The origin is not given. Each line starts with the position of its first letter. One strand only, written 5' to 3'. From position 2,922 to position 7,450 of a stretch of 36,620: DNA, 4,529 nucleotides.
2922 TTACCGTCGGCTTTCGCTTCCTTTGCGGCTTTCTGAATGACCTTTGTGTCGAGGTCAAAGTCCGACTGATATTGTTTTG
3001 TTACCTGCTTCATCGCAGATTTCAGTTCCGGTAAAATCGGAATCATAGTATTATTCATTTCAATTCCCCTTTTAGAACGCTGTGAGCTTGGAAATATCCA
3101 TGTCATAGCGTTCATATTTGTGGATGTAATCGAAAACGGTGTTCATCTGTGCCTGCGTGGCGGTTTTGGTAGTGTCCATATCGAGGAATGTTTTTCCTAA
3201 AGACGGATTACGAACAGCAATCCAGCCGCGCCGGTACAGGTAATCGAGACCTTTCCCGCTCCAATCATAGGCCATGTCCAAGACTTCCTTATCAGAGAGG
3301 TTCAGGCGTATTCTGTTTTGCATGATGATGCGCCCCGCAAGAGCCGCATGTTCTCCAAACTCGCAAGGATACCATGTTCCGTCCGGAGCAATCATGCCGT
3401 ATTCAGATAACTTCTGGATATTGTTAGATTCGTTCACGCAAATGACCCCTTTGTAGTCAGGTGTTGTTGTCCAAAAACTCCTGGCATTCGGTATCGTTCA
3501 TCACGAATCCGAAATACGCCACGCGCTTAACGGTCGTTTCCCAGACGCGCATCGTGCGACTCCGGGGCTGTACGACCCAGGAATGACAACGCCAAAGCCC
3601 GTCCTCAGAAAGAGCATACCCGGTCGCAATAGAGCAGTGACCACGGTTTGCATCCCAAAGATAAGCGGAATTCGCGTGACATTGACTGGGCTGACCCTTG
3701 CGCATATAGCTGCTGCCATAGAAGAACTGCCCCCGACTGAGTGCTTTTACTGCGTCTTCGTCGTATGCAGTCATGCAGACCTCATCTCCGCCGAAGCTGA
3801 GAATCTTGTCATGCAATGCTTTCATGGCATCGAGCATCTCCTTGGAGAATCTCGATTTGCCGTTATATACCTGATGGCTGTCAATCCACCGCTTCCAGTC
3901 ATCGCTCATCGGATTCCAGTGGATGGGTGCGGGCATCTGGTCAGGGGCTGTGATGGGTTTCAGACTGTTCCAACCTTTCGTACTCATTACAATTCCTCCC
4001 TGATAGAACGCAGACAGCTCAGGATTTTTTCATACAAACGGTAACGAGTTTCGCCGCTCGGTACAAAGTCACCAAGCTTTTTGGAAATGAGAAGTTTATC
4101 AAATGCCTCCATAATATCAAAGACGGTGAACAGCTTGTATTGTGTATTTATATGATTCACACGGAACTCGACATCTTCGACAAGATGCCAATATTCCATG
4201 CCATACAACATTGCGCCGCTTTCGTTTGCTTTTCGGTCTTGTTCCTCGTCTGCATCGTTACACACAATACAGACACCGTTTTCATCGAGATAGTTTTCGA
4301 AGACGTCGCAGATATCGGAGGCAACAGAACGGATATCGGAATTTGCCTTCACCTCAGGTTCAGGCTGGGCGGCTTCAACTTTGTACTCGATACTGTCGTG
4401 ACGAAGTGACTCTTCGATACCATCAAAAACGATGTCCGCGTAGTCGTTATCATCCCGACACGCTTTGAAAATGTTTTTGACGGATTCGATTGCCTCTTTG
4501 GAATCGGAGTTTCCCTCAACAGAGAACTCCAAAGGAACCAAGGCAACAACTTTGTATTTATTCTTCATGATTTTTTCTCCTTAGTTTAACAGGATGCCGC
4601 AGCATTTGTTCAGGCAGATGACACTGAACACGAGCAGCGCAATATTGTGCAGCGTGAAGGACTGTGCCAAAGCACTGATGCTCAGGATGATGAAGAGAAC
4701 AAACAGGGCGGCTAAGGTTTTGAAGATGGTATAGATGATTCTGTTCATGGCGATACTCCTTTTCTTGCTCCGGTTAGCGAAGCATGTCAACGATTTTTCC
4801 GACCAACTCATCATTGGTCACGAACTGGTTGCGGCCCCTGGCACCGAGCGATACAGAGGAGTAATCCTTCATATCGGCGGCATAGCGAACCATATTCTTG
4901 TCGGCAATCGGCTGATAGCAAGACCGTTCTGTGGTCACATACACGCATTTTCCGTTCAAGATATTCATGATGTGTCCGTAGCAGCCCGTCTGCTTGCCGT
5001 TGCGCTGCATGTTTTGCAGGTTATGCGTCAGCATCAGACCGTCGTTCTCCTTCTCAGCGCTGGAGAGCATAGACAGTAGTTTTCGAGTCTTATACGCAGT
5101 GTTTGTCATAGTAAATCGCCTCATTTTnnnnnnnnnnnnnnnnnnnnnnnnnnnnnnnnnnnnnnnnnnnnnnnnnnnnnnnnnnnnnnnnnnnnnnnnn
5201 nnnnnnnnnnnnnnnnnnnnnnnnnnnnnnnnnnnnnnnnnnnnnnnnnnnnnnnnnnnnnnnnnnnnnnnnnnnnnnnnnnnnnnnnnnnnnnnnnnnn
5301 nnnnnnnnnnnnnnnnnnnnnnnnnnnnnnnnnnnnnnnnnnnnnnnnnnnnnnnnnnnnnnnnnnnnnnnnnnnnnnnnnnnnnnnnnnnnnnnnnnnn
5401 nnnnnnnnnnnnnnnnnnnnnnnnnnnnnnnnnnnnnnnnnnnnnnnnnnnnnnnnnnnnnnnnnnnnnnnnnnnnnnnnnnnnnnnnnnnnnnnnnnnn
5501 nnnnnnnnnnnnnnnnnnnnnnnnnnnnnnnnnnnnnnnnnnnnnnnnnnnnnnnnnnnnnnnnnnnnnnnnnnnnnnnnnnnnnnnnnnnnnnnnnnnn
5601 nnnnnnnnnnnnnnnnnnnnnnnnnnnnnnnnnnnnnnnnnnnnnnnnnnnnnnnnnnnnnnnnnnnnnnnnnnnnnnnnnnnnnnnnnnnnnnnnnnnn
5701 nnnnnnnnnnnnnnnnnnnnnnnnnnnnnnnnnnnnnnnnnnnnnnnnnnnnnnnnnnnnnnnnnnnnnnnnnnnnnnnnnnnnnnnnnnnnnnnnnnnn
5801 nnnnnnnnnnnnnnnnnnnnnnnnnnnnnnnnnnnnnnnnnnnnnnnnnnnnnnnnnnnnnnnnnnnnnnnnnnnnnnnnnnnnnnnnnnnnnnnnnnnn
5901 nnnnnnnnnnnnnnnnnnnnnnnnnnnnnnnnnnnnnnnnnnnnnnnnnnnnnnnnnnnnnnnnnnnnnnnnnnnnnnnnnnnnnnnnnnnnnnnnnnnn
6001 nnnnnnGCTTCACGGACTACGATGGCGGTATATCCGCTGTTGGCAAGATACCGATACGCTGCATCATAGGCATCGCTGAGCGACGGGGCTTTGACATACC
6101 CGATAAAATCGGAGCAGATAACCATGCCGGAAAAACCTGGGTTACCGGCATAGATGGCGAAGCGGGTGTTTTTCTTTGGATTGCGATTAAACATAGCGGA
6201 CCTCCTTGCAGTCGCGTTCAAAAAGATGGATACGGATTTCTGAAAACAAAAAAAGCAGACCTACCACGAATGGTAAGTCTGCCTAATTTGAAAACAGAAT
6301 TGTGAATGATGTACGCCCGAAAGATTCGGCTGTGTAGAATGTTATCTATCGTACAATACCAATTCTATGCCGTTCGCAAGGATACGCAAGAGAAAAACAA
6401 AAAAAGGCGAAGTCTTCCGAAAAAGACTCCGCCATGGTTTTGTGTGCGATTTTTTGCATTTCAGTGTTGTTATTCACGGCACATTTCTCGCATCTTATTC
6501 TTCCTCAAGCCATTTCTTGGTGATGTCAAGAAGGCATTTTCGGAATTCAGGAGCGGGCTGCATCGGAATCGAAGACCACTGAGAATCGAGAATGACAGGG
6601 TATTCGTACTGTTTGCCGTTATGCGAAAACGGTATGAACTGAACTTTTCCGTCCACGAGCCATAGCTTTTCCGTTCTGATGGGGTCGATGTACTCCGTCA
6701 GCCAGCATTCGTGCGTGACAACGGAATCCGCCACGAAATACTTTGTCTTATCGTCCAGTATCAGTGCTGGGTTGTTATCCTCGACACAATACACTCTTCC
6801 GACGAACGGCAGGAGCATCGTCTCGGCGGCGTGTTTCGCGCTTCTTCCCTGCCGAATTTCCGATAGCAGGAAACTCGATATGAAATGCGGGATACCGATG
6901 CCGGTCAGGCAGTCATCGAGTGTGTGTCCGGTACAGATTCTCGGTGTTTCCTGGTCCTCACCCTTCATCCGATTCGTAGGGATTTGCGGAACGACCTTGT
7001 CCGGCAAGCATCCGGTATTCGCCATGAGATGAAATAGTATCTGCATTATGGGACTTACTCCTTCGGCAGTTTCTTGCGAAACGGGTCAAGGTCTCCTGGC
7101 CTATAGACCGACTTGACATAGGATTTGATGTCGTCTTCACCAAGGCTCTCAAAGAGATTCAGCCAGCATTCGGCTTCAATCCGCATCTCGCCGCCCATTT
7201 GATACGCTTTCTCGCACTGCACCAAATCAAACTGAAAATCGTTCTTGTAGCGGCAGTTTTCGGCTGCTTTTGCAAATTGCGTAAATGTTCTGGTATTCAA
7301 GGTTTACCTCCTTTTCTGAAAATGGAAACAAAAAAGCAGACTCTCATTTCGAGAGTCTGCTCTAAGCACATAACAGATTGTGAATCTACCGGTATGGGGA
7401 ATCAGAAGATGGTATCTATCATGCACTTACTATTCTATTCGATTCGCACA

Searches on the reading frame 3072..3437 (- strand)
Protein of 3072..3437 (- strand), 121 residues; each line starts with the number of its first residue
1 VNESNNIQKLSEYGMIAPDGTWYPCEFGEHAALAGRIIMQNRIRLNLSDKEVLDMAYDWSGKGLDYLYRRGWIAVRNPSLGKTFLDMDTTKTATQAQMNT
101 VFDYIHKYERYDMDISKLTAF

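Call 28: search_protein_families(library=phrogs, proteins=[window:3072-3437:-], max_evalue=0.001)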
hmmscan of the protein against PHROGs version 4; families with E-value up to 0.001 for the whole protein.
window:3072-3437:- (121 aa): 1 family
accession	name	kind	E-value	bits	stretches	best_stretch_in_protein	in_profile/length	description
phrog_31560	-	unknown function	9.9e-06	26.1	1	11-106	171-265/280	-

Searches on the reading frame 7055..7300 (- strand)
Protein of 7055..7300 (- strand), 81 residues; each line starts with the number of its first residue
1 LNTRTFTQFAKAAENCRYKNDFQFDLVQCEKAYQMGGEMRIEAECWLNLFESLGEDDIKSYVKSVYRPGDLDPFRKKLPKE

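Call 11: search_protein_families(library=pfam, proteins=[window:7055-7300:-], max_evalue=0.01)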
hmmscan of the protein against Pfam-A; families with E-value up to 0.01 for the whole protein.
window:7055-7300:- (81 aa): 0 families

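Call 27: search_protein_families(library=phrogs, proteins=[window:7055-7300:-], max_evalue=0.001)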
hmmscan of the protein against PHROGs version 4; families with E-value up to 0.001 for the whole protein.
window:7055-7300:- (81 aa): 1 family
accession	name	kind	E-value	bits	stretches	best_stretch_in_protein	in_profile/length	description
phrog_24390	-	unknown function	0.00083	20.6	0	6-42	18-54/62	-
